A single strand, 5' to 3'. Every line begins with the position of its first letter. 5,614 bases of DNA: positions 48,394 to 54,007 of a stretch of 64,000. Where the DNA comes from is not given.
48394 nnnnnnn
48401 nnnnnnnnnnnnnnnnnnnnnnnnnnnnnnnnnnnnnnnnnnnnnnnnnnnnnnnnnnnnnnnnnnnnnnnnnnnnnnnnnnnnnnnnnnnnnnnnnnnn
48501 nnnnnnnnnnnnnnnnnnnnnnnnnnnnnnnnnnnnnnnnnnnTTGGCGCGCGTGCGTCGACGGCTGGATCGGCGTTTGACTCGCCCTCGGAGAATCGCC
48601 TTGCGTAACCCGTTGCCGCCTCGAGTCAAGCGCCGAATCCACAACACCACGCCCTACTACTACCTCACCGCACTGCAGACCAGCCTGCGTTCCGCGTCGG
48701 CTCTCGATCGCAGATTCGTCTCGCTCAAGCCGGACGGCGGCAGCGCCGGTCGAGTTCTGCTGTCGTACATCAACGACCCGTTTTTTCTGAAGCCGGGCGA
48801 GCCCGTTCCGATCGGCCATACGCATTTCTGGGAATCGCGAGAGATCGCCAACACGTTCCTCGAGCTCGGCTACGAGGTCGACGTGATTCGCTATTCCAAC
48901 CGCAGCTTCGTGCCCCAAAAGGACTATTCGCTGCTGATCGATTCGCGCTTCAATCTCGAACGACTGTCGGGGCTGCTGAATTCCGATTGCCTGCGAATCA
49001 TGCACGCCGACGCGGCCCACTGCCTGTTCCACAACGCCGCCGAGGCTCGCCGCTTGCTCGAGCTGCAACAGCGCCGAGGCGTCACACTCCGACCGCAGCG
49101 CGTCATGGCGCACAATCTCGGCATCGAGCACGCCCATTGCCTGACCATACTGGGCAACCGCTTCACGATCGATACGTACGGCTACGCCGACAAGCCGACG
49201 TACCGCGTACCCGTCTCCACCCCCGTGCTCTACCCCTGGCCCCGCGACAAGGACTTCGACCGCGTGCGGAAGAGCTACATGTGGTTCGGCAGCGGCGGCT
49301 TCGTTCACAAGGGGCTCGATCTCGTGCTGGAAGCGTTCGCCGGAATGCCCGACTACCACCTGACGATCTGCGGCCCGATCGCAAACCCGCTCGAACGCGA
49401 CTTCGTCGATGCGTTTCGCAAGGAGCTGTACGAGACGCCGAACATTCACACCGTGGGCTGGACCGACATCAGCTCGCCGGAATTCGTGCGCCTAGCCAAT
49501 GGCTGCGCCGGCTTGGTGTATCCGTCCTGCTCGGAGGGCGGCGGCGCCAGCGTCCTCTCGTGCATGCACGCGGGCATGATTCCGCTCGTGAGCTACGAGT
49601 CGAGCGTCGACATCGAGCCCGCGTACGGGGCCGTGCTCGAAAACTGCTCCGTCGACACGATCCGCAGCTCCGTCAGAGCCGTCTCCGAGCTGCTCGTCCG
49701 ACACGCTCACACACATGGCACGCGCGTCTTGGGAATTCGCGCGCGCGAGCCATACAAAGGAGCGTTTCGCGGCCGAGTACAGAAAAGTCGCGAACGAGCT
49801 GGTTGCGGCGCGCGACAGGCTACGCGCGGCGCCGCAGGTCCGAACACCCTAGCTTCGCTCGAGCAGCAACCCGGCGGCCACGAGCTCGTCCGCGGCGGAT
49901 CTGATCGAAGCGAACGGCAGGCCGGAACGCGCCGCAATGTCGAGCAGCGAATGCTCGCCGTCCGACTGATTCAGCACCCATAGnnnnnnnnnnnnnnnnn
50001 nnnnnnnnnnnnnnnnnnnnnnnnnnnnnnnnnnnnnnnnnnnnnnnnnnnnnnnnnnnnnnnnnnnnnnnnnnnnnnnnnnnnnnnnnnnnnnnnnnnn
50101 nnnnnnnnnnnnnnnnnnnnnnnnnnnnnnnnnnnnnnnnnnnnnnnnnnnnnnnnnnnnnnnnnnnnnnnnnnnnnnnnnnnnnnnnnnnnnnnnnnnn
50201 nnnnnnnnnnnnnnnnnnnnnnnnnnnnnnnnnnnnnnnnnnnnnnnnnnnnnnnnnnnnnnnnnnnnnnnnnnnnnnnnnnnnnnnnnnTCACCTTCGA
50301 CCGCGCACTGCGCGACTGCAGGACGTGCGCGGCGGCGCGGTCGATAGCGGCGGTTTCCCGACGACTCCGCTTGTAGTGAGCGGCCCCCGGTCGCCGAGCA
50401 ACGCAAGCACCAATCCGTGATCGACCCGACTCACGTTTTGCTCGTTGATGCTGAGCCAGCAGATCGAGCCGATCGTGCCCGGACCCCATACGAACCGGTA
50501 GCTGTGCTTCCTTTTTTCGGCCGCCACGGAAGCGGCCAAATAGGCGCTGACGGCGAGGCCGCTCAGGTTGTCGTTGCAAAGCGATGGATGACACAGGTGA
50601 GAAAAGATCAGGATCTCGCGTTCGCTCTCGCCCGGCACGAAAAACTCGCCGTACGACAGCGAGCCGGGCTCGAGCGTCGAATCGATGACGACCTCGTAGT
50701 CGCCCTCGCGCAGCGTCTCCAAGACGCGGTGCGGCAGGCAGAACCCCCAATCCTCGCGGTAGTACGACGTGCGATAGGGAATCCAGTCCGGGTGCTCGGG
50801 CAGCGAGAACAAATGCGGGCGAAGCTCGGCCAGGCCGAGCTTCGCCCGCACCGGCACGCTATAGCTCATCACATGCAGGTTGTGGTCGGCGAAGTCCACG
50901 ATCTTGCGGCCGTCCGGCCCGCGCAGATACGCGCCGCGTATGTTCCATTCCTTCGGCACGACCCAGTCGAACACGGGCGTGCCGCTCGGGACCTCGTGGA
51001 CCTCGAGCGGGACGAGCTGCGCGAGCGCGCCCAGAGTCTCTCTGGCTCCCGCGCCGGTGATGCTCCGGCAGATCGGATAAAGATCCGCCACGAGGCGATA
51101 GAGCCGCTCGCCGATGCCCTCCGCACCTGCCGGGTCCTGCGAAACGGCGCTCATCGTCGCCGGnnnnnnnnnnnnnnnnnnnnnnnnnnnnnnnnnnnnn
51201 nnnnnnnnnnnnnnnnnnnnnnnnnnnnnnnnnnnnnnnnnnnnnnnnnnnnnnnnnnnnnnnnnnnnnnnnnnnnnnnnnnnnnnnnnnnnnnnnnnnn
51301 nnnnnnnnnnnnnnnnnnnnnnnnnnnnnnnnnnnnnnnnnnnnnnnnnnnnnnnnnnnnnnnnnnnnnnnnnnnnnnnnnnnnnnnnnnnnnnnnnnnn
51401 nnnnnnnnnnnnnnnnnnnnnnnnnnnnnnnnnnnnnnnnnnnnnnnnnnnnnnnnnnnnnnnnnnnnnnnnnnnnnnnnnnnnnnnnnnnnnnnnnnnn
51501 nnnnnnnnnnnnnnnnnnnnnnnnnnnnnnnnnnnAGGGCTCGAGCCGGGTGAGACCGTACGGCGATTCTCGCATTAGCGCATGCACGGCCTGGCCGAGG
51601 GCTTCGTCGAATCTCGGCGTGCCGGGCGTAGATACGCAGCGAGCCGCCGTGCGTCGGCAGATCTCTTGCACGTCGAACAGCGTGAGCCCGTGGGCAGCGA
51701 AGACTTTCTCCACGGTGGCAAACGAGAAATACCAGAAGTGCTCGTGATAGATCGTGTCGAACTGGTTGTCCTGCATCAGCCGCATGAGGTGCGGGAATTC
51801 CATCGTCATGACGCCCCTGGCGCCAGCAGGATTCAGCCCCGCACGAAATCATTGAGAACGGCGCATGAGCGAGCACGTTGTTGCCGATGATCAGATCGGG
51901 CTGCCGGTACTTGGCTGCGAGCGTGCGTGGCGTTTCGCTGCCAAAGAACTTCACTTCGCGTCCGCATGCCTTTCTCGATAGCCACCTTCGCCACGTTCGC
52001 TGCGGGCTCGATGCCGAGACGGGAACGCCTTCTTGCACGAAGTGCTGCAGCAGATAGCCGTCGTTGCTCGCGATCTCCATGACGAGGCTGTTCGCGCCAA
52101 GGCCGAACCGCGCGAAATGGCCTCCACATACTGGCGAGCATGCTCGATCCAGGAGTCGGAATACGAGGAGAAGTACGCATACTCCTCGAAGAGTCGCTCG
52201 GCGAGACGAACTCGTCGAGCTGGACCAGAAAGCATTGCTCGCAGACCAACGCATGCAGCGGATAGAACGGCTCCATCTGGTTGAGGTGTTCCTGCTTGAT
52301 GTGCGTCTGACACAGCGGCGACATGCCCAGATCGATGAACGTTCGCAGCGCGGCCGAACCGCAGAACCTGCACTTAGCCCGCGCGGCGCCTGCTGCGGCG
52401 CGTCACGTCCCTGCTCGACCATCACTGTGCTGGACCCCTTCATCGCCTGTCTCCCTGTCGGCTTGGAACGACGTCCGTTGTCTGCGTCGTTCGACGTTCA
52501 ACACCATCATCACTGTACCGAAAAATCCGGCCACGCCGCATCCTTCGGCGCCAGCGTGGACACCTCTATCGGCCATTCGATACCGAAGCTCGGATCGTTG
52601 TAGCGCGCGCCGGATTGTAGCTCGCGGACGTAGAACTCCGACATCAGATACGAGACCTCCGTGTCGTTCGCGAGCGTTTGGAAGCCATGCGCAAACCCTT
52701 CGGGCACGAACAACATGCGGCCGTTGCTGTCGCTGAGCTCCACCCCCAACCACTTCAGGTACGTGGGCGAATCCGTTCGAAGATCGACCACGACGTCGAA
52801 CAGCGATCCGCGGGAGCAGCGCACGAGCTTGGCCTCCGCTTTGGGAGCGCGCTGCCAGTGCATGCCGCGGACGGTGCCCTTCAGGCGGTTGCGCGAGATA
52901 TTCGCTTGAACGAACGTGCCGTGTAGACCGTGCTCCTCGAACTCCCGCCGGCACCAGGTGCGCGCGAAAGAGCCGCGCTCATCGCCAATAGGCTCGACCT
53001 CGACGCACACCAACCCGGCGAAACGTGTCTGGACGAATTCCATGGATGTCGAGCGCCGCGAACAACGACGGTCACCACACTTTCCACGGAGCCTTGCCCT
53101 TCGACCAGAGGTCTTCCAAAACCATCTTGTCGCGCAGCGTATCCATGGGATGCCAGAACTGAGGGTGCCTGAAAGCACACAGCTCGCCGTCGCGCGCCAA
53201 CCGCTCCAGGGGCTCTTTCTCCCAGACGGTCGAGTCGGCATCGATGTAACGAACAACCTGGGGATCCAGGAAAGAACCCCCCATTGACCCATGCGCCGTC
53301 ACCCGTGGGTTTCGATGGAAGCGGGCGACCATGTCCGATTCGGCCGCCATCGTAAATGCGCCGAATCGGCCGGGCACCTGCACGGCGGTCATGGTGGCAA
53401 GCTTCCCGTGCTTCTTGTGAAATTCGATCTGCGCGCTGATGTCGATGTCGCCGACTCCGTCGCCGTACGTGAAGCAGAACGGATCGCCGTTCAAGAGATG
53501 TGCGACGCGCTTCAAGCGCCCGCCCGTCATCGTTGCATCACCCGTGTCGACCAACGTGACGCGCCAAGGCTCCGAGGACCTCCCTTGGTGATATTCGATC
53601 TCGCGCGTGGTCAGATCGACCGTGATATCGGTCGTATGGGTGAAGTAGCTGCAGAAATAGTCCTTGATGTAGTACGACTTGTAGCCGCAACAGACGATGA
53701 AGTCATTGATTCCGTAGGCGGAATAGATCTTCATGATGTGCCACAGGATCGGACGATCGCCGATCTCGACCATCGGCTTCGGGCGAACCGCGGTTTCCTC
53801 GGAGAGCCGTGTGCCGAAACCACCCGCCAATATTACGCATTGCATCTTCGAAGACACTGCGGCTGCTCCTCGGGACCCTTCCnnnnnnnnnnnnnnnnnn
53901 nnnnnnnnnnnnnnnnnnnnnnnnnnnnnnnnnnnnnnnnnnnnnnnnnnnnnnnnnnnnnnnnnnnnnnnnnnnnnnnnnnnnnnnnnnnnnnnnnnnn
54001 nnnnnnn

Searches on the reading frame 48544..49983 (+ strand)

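Call 16: search_protein_families(library=pfam, proteins=[window:48544-49983:+], max_evalue=0.001)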
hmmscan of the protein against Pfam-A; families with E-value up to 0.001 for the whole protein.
window:48544-49983:+ (479 aa): 1 family
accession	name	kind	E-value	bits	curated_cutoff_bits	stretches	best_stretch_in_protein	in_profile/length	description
PF00534.26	Glycos_transf_1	-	3.8e-06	27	26.4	1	255-350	27-122/172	Glycosyl transferases group 1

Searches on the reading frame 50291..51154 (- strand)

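Call 14: search_protein_families(library=pfam, proteins=[window:50291-51154:-], max_evalue=0.01)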
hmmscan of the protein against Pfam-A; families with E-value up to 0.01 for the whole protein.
window:50291-51154:- (287 aa): 2 families
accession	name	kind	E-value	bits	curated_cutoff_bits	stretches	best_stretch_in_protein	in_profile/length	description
PF16254.10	DUF4910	-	7e-63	212.2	26.6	1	19-259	1-150/247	Domain of unknown function (DUF4910)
PF09940.16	DUF2172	-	8.7e-40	135.4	27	1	69-160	1-92/92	Domain of unknown function (DUF2172)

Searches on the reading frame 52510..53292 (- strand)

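Call 14: search_protein_families(library=pfam, proteins=[window:52510-53292:-], max_evalue=0.01)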
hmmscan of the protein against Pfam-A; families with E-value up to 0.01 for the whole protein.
window:52510-53292:- (260 aa): 1 family
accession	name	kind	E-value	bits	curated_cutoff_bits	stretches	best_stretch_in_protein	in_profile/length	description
PF00908.23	dTDP_sugar_isom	-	3.5e-61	206.2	27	1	89-257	2-166/168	dTDP-4-dehydrorhamnose 3,5-epimerase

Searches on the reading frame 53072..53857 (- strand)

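Call 14: search_protein_families(library=pfam, proteins=[window:53072-53857:-], max_evalue=0.01)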
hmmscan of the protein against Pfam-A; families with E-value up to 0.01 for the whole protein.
window:53072-53857:- (261 aa): 2 families
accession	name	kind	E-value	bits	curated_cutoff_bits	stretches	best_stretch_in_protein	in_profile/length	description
PF00483.29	NTP_transferase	-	3.8e-12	46.7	21.2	1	8-205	3-188/245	Nucleotidyl transferase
PF12804.13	NTP_transf_3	-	4.7e-08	33.8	27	1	7-67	1-58/160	MobA-like NTP transferase domain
